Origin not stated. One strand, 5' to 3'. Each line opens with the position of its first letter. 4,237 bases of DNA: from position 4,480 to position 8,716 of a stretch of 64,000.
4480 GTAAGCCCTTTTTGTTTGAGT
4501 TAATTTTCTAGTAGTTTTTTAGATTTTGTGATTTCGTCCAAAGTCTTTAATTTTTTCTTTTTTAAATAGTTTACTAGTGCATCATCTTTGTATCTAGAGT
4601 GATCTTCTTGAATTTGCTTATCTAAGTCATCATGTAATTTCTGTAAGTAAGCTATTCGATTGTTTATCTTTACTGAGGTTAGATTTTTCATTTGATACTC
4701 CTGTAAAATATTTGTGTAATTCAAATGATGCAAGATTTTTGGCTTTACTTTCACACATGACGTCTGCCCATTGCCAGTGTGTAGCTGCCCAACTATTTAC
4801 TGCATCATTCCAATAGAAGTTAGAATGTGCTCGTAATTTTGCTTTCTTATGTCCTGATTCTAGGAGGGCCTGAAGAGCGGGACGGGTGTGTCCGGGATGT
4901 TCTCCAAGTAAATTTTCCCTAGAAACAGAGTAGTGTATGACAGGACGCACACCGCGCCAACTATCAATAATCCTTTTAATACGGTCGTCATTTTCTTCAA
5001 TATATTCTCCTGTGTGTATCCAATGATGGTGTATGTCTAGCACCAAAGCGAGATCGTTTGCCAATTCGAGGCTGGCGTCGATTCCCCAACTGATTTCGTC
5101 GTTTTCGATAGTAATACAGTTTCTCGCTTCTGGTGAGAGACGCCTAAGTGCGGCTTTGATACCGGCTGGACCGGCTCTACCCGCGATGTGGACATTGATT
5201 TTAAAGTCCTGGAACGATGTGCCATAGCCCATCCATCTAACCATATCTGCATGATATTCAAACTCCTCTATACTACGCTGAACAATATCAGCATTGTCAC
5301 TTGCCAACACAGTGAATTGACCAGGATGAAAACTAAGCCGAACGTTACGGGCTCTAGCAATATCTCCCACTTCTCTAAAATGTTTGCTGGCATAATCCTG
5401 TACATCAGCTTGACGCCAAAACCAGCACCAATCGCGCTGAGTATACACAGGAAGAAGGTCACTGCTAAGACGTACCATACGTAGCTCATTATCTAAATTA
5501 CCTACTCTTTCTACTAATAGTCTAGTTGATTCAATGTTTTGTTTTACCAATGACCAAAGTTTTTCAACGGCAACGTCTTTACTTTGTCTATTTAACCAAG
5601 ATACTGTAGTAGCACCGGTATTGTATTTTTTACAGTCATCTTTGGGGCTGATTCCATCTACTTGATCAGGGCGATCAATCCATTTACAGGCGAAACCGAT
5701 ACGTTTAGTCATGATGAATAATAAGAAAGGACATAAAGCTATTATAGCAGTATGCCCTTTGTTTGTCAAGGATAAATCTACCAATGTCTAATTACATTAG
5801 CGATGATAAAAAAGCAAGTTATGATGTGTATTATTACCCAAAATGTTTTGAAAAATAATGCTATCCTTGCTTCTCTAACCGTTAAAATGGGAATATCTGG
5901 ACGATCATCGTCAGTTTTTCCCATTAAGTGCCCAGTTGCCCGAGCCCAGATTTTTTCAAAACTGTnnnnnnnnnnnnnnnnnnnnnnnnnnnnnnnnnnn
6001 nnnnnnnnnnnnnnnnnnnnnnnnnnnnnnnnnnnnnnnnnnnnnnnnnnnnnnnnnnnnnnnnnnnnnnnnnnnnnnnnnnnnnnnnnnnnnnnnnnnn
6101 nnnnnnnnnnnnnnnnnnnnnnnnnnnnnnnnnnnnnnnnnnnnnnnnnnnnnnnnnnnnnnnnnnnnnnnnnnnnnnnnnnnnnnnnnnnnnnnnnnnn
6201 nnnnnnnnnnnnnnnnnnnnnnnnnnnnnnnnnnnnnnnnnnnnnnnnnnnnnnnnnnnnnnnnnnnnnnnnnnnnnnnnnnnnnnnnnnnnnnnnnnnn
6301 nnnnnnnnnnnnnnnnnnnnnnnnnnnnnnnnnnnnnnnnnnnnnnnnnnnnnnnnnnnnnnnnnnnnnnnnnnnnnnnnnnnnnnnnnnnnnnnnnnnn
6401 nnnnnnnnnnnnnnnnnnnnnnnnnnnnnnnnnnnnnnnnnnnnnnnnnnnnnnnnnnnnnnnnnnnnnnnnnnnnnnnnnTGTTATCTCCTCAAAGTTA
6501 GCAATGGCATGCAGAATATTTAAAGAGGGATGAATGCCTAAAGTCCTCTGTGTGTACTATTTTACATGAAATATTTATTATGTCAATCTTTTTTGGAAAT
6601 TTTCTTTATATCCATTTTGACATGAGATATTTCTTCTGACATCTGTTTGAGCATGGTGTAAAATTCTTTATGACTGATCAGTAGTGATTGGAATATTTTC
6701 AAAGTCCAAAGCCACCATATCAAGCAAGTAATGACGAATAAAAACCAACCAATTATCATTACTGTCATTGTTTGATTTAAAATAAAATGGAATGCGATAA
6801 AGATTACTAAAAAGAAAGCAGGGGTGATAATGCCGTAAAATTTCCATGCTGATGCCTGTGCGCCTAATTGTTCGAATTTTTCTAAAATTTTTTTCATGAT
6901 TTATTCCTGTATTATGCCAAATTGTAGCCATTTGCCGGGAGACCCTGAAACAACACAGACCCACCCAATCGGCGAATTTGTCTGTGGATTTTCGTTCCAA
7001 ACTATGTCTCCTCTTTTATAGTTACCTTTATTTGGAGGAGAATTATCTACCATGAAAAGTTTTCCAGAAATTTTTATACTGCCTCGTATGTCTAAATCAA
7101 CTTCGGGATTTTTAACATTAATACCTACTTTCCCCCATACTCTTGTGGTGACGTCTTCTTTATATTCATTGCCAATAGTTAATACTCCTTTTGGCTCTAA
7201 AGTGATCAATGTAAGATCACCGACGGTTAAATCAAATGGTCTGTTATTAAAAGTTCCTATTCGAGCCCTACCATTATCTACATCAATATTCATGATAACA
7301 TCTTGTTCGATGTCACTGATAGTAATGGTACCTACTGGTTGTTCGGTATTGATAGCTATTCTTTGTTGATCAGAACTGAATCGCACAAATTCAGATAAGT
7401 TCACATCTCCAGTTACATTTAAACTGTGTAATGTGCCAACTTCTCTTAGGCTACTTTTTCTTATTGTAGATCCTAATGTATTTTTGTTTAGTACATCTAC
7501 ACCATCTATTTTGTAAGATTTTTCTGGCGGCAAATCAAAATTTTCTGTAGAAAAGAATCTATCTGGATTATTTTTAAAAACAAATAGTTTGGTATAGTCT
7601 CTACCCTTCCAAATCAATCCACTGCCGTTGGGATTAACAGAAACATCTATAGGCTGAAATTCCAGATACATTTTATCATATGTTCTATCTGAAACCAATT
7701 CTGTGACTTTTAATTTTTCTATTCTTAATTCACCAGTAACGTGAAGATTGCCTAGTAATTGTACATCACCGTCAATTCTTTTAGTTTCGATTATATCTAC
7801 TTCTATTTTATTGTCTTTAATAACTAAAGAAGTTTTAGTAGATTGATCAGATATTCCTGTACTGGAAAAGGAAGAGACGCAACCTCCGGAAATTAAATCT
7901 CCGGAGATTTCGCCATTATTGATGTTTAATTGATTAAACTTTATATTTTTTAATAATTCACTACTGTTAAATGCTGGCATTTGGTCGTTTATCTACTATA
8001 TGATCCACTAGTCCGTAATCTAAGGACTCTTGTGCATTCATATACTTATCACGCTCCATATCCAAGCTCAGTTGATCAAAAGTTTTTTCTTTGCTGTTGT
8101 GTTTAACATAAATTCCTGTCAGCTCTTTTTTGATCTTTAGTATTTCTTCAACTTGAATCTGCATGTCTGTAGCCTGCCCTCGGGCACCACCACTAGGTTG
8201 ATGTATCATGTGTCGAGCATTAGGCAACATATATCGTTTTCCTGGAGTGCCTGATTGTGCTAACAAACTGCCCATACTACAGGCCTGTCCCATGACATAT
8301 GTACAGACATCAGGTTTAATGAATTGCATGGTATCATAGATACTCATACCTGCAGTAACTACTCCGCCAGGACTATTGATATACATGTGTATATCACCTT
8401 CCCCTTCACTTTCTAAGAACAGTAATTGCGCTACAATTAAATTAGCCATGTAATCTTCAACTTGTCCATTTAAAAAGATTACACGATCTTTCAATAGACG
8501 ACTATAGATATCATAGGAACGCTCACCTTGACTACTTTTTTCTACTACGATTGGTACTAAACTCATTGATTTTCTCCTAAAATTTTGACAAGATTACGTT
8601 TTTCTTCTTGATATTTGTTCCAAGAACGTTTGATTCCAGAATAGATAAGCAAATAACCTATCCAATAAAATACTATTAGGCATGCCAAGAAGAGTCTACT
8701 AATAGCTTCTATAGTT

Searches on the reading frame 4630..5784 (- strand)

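Call 15: search_protein_families(library=pfam, proteins=[window:4630-5784:-], max_evalue=0.001)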
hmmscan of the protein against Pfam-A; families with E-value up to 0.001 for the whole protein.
window:4630-5784:- (384 aa): 1 family
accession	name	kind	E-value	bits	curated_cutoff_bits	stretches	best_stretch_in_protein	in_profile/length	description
PF03851.20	UvdE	-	1.1e-40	140.1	24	1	66-291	29-253/275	UV-endonuclease UvdE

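Call 16: search_protein_families(library=phrogs, proteins=[window:4630-5784:-], max_evalue=0.001)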
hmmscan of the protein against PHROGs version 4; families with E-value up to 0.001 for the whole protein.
window:4630-5784:- (384 aa): 1 family
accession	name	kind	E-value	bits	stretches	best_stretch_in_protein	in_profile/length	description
phrog_8420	-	DNA, RNA and nucleotide metabolism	1.9e-76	258.1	1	28-359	2-306/309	endonuclease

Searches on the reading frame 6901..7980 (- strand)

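Call 15: search_protein_families(library=pfam, proteins=[window:6901-7980:-], max_evalue=0.001)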
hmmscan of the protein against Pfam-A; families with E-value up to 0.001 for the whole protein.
window:6901-7980:- (359 aa): 0 families

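Call 16: search_protein_families(library=phrogs, proteins=[window:6901-7980:-], max_evalue=0.001)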
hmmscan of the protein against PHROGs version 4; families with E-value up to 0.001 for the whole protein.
window:6901-7980:- (359 aa): 6 families
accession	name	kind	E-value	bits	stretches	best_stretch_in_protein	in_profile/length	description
phrog_30158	-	unknown function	7.4e-12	45.4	1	71-194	354-472/779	-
phrog_6002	-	head and packaging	7.4e-12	44.7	1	117-204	970-1058/1183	virion structural protein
phrog_21471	-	unknown function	2.9e-11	43.8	1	308-357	575-624/626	-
phrog_27731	-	unknown function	2.6e-06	27.1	1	206-357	540-687/688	-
phrog_2617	-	tail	9.8e-05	22.2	1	305-357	605-657/659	short tail fiber protein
phrog_23059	-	tail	0.00012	21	1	315-357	820-862/1027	tail fiber protein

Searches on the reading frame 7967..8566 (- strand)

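Call 103: search_protein_families(library=phrogs, proteins=[window:7967-8566:-], max_evalue=0.0001)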
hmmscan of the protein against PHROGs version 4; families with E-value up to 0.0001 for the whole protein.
window:7967-8566:- (199 aa): 10 families
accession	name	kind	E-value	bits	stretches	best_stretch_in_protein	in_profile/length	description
phrog_94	-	head and packaging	2.1e-52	180.5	1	4-197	57-256/622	head maturation protease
phrog_133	-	head and packaging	2e-29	103.7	1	53-193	44-181/668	head maturation protease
phrog_2976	-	head and packaging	1.2e-26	95.3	1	41-196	38-187/394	head maturation protease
phrog_1684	-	head and packaging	2.2e-18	67.7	1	51-192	67-204/284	head maturation protease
phrog_3348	-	unknown function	3e-17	64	1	56-192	67-199/386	-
phrog_1827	-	other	3.6e-15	56.8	1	47-180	42-172/202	ATP-dependent protease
phrog_23753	-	head and packaging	3.7e-11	44.2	1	32-197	20-178/298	head maturation protease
phrog_53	-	head and packaging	6.7e-09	36.4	1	44-192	104-280/583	head maturation protease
phrog_5410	-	other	3.7e-07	30.6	1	53-141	52-138/323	ATP-dependent protease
phrog_33547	-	unknown function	3.6e-05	23.9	1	53-187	26-155/357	-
